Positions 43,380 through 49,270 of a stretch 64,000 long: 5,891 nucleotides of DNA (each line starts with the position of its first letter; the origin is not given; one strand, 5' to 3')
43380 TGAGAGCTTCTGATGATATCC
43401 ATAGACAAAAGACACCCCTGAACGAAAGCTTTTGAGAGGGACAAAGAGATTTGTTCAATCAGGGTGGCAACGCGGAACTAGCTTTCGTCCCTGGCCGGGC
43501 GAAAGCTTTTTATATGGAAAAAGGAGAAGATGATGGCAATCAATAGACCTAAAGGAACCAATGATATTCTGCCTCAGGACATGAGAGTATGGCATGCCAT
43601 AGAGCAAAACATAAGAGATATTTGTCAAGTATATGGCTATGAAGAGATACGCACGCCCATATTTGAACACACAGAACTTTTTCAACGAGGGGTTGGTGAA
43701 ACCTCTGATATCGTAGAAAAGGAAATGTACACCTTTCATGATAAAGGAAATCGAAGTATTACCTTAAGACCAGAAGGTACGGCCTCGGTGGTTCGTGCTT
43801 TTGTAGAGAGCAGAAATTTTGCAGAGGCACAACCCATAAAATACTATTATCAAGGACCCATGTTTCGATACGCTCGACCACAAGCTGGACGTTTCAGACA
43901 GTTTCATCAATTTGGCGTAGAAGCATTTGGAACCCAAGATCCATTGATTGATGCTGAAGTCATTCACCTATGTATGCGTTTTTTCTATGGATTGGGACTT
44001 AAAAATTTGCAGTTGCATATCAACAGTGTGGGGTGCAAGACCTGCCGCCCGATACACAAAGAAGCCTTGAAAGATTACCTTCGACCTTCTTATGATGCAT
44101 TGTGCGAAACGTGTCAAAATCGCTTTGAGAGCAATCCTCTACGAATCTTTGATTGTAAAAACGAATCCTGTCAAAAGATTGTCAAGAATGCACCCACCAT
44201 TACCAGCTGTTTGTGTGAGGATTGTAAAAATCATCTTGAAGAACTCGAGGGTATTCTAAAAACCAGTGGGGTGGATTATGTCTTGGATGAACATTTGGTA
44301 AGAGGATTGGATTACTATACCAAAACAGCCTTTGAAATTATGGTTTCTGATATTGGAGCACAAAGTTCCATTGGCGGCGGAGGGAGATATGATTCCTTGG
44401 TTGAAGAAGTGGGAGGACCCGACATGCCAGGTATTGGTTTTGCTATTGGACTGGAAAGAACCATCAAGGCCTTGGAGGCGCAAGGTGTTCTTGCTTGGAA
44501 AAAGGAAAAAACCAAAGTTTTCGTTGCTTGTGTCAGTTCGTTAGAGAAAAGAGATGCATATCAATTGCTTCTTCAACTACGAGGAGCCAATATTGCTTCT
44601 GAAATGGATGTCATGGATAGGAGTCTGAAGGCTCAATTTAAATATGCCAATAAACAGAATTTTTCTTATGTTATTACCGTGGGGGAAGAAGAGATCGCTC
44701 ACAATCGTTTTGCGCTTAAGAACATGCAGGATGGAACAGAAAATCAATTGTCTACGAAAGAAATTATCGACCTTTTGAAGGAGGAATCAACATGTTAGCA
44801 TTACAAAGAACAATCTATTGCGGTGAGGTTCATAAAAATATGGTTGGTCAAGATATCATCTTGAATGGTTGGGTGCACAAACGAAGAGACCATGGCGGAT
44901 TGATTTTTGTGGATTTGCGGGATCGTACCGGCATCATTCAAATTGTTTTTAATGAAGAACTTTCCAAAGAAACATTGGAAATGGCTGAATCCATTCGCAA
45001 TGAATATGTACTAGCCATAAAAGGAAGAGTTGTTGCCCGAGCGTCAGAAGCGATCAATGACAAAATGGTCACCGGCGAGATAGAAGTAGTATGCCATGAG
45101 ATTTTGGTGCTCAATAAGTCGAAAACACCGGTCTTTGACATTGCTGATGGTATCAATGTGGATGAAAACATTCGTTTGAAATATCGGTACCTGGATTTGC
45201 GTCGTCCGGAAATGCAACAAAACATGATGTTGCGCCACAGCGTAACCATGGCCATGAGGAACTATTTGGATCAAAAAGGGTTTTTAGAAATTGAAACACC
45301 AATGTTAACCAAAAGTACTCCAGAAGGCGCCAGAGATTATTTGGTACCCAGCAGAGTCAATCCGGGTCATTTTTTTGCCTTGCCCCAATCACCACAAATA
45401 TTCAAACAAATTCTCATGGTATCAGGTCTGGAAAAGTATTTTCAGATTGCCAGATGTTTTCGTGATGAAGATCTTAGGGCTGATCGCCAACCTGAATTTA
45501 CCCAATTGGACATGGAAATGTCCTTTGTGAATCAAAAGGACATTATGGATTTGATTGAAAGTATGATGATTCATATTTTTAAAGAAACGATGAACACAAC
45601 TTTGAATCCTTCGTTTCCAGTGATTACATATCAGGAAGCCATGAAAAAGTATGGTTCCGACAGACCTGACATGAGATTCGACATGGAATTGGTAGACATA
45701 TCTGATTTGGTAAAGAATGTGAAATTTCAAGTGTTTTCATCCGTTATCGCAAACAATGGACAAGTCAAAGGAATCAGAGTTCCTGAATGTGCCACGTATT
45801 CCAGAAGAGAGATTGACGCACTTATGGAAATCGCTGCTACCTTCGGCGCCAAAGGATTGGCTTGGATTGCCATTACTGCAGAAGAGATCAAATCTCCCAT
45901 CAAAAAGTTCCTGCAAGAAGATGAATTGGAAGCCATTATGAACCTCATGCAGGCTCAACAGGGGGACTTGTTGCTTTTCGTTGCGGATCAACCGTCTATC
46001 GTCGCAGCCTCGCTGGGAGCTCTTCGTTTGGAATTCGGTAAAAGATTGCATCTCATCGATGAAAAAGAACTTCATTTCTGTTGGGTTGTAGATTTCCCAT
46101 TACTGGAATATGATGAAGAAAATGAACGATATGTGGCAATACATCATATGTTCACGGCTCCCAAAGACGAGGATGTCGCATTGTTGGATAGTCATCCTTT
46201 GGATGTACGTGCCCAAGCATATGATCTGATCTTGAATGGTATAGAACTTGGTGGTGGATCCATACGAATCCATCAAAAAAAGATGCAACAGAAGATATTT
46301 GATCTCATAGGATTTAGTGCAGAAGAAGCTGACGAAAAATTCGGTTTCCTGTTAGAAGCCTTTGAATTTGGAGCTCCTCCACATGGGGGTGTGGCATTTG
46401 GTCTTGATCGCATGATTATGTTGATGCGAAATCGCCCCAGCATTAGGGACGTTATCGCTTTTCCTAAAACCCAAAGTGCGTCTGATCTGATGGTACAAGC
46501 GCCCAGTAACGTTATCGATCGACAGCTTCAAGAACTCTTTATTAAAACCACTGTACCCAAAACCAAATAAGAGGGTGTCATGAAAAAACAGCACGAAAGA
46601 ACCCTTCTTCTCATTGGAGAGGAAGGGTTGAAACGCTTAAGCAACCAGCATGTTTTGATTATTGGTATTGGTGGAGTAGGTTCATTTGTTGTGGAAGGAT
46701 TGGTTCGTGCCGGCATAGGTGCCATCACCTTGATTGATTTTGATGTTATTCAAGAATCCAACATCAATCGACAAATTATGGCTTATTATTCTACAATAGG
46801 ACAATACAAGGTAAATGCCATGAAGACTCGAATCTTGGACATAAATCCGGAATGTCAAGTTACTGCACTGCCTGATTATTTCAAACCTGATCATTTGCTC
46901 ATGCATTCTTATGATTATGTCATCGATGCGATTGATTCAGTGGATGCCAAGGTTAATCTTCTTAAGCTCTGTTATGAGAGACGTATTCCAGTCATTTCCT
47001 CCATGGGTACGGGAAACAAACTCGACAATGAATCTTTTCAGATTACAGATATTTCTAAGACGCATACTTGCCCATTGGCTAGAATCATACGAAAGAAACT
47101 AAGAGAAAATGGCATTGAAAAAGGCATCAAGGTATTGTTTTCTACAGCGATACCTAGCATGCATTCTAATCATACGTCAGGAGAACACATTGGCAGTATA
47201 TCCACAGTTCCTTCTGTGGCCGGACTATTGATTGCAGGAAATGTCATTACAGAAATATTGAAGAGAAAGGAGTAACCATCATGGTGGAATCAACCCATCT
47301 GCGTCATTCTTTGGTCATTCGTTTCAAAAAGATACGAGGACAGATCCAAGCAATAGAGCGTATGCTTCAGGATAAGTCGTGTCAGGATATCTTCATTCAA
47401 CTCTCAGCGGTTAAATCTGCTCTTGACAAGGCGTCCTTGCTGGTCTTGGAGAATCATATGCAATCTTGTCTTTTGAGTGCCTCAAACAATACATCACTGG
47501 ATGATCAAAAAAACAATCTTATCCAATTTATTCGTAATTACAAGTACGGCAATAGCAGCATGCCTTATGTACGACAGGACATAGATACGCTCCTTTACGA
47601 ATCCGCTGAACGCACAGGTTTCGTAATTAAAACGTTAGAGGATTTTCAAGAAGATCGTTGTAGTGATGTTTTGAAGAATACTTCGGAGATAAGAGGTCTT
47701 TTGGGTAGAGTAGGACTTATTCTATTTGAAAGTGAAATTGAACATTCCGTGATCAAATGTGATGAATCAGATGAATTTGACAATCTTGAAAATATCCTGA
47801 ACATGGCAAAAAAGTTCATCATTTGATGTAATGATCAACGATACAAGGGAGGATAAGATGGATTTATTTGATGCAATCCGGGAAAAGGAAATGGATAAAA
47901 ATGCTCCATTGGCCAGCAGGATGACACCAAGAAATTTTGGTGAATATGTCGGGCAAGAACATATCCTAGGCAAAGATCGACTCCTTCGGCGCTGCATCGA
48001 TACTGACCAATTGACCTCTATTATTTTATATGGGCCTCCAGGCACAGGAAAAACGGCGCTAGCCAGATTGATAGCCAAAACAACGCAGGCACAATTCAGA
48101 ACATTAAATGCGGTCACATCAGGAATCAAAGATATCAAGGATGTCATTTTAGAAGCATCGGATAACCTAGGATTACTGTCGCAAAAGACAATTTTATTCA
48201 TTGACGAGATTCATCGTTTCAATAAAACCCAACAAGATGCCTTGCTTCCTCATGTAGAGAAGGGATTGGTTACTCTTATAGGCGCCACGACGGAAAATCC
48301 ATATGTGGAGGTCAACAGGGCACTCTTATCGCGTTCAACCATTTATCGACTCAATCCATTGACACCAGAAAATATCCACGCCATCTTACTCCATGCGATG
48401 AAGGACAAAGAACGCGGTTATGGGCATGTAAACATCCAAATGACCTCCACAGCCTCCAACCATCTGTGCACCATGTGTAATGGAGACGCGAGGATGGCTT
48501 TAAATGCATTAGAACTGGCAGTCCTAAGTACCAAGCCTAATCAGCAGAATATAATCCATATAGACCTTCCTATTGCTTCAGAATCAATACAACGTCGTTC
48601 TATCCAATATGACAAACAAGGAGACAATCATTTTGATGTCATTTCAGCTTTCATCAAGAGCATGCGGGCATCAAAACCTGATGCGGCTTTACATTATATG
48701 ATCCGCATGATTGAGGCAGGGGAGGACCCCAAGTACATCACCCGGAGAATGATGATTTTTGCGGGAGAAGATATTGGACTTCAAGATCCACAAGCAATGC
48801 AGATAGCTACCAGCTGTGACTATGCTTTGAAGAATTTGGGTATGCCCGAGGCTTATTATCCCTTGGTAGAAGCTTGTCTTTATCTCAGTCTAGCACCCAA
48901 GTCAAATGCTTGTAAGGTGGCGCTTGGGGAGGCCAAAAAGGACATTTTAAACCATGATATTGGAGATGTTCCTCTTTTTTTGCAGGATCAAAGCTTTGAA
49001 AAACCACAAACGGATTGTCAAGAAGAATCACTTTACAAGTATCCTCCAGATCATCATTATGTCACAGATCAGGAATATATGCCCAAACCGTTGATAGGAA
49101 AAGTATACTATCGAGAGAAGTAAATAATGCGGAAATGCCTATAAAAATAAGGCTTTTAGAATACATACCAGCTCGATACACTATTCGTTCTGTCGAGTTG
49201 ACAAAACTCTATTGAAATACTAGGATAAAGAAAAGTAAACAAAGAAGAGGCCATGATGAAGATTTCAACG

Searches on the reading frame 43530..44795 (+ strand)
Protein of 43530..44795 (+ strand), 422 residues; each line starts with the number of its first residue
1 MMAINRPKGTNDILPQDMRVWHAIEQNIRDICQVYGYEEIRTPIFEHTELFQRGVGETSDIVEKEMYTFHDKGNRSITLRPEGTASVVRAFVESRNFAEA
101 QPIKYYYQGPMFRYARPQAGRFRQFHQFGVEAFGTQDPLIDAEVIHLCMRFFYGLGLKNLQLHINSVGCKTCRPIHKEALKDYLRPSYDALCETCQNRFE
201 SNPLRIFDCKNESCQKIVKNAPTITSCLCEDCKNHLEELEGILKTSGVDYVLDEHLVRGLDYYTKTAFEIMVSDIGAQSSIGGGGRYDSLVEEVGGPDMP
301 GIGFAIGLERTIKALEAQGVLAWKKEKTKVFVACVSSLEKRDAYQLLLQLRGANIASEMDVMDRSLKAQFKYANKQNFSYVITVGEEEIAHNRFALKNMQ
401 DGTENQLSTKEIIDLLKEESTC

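Call 31: search_protein_families(library=pfam, proteins=[window:43530-44795:+], max_evalue=0.0001)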
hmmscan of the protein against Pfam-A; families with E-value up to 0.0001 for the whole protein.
window:43530-44795:+ (422 aa): 3 families
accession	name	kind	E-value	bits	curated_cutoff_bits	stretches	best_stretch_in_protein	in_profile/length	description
PF13393.11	tRNA-synt_His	-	3.5e-49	168.1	25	1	9-310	1-307/308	Histidyl-tRNA synthetase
PF00587.30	tRNA-synt_2b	-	4.2e-14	53.4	29.3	1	67-313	1-173/179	tRNA synthetase class II core domain (G, H, P, S and T)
PF03129.25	HGTP_anticodon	-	2.1e-12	47.4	21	1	329-418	1-93/94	Anticodon binding domain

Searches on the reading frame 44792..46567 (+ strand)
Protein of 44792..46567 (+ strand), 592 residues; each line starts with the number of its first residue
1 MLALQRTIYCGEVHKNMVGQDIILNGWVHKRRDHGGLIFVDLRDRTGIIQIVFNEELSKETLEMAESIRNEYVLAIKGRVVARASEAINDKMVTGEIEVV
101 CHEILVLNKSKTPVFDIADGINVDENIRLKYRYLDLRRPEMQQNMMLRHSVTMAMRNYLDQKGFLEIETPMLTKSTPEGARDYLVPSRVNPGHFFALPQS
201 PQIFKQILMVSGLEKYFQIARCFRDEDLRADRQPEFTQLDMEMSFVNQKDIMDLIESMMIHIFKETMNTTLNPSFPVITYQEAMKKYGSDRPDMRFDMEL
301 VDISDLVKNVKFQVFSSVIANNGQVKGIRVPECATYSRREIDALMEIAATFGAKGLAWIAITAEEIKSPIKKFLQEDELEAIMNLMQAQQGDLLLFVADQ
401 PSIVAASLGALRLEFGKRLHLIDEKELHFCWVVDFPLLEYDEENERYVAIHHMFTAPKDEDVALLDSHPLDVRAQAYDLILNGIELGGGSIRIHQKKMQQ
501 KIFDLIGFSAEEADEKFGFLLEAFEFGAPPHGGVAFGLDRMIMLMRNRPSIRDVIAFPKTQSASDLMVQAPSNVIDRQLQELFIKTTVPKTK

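Call 31: search_protein_families(library=pfam, proteins=[window:44792-46567:+], max_evalue=0.0001)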
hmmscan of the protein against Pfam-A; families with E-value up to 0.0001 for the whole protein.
window:44792-46567:+ (592 aa): 4 families
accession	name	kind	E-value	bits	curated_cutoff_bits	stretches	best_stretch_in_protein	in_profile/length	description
PF00152.25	tRNA-synt_2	-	1.1e-128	429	25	1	124-561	1-308/308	tRNA synthetases class II (D, K and N)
PF02938.19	GAD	-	7.5e-28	97.1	23.4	1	315-407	1-94/95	GAD domain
PF01336.31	tRNA_anti-codon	-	1.1e-17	64.2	27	1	24-107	3-75/75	OB-fold nucleic acid binding domain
PF01409.25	tRNA-synt_2d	-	8e-05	22.7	19.8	0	215-275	104-166/246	tRNA synthetases class II core domain (F)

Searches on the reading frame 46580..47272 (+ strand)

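Call 31: search_protein_families(library=pfam, proteins=[window:46580-47272:+], max_evalue=0.0001)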
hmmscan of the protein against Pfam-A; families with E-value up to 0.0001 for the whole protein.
window:46580-47272:+ (231 aa): 2 families
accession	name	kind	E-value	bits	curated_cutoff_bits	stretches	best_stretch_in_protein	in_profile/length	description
PF00899.27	ThiF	-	3.5e-45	154.4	28.1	1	6-229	2-205/238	ThiF family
PF03435.24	Sacchrp_dh_NADP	-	6.4e-05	23.7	25.1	0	25-140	1-97/129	Saccharopine dehydrogenase NADP binding domain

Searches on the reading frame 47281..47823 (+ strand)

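Call 32: search_protein_families(library=pfam, proteins=[window:47281-47823:+], max_evalue=0.0001)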
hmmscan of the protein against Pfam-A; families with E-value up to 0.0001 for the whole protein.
window:47281-47823:+ (181 aa): 1 family
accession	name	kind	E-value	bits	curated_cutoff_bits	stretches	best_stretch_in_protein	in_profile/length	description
PF02583.22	Trns_repr_metal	-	1.1e-26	93.4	22.8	1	10-84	4-76/78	Metal-sensitive transcriptional repressor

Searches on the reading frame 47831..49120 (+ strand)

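Call 32: search_protein_families(library=pfam, proteins=[window:47831-49120:+], max_evalue=0.0001)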
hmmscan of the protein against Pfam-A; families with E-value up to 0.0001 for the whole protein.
window:47831-49120:+ (430 aa): 11 families
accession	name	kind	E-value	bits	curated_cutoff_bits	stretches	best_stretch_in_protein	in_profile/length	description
PF12002.13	MgsA_C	-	4e-47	160.7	27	1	281-429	2-150/167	MgsA AAA+ ATPase C terminal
PF16193.11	AAA_assoc_2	-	1.7e-28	99.2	34.3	1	200-279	3-81/81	AAA C-terminal domain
PF00004.35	AAA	-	8.7e-17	62.2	21.2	1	64-171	1-125/131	ATPase family associated with various cellular activities (AAA)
PF05496.18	RuvB_N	-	1.7e-15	57.5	27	1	32-149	2-115/159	Holliday junction DNA helicase RuvB P-loop domain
PF13173.12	AAA_14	-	1.5e-07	31.9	27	1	64-178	5-124/129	AAA domain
PF07728.20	AAA_5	-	1.8e-07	31.7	22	1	64-145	2-93/139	AAA domain (dynein-related subfamily)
PF00158.32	Sigma54_activat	-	3.7e-07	30.4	20.2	0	117-156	92-131/168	Sigma-54 interaction domain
PF13191.12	AAA_16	-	2.3e-06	28.6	32.6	0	52-88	16-51/167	AAA ATPase domain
PF01078.27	Mg_chelatase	-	1e-05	25.5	20.3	0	63-82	24-43/207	Magnesium chelatase, subunit ChlI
PF20720.3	nSTAND3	-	1.3e-05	25.4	27.2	1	63-151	19-96/155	Novel STAND NTPase 3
PF13401.12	AAA_22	-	7e-05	23.6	27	0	62-90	6-35/130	AAA domain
